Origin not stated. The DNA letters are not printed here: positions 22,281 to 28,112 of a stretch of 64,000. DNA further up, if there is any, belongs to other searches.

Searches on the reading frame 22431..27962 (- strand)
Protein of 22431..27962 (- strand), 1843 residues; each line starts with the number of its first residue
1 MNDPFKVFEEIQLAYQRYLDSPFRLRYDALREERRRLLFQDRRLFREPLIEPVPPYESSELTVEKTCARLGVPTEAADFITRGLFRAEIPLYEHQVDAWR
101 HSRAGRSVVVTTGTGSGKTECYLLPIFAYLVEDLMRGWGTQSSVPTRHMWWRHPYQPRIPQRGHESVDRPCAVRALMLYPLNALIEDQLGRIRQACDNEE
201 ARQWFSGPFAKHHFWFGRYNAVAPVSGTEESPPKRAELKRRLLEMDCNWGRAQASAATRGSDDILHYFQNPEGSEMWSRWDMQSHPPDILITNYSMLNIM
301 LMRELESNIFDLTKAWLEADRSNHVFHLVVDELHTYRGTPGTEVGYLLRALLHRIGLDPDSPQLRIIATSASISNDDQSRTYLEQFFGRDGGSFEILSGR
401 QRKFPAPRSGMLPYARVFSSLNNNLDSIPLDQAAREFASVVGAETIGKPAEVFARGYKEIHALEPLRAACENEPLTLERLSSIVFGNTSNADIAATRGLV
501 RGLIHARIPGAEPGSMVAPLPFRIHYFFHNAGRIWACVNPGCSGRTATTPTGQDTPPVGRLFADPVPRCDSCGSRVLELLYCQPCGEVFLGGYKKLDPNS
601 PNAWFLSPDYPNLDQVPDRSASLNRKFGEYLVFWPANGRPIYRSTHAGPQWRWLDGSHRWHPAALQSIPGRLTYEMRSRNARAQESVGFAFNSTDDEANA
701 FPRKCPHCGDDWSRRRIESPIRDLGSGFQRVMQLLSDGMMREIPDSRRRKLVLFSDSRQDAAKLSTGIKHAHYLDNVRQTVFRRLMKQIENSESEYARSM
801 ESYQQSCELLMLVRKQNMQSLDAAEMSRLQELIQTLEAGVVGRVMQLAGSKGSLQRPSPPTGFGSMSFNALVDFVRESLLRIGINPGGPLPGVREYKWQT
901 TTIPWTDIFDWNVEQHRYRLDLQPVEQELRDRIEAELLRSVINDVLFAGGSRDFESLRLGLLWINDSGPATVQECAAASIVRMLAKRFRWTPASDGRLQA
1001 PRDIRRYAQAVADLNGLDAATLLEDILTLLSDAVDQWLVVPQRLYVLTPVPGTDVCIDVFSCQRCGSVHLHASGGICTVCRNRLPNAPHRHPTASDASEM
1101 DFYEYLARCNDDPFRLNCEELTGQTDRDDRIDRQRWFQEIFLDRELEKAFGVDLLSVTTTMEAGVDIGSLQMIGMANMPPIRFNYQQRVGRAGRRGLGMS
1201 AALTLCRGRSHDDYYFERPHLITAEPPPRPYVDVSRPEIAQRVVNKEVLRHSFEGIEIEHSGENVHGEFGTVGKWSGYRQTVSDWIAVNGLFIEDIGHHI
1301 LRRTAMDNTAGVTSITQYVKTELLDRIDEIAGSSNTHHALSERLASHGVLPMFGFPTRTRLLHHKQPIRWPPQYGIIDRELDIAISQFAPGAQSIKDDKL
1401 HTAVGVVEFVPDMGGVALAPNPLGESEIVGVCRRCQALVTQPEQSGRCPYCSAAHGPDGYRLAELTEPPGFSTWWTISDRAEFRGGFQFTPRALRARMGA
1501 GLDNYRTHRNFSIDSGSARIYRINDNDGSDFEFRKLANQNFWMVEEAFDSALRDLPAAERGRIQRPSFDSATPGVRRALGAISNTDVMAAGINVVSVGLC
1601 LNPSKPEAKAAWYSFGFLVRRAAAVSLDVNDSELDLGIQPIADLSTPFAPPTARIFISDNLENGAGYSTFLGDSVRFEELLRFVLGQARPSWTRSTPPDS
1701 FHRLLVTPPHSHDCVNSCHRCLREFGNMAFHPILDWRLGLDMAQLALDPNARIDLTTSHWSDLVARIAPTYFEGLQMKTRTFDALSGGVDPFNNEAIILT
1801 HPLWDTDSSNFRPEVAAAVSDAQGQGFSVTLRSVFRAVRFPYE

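Call 28: search_protein_families(library=padloc, proteins=[window:22431-27962:-], max_evalue=0.00001)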
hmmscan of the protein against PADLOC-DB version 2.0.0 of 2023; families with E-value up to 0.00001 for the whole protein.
window:22431-27962:- (1843 aa): 15 families
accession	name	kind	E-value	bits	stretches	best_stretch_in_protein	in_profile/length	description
PDLC00051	DruE4|DruE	-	0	1779.3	1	1-1841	3-1816/1829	SNF2 family N-terminal domain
PDLC00015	DruE2|DruE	-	0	1531.2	1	1-1839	2-1871/1887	SNF2 family N-terminal domain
PDLC00014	DruE2|DruE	-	0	1462.5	1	1-1825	1-1903/1928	SNF2 family N-terminal domain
PDLC00013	DruE1|DruE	-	2e-176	587.5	4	168-849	144-825/1776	SNF2 family N-terminal domain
PDLC00037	DruE3|DruE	-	2.4e-108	361.8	3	271-834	207-719/2055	SNF2 family N-terminal domain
PDLC00035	DruE3|DruE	-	7.8e-86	286.9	3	274-592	210-499/1460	SNF2 family N-terminal domain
PDLC00036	DruE3|DruE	-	9.5e-71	236.5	4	1151-1251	1049-1149/2023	SNF2 family N-terminal domain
PDLC03960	SngC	-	1.2e-16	58.6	1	103-384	38-206/720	-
PDLC02896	DpdJ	-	3.8e-14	49.3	1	171-358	215-402/1487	DpdJ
PDLC02503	BrxHI|BrxHII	-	5.9e-10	36.1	0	1157-1207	304-354/698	BrxHI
PDLC02569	DrmA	-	1.2e-08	31.2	1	1126-1221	813-898/1095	DrmA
PDLC02570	DrmA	-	3e-08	30.5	0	1152-1226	582-654/851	DrmA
PDLC01196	Cas3d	-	3.1e-08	30.6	0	92-126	16-50/594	CAS-I-D; effector_G3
PDLC02893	DpdJ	-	5.3e-07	25.9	0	282-360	341-415/876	DpdJ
PDLC02898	DpdJ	-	7.2e-07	26.4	0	284-359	346-414/506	DpdJ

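Call 29: search_protein_families(library=pfam, proteins=[window:22431-27962:-], max_evalue=0.00001)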
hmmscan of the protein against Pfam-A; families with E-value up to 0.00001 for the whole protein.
window:22431-27962:- (1843 aa): 2 families
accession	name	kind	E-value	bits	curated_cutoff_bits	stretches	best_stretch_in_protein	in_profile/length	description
PF00270.35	DEAD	-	3.5e-14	53.3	26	1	93-198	2-71/167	DEAD/DEAH box helicase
PF00271.37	Helicase_C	-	4e-07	30.7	23.5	1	1103-1196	31-110/110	Helicase conserved C-terminal domain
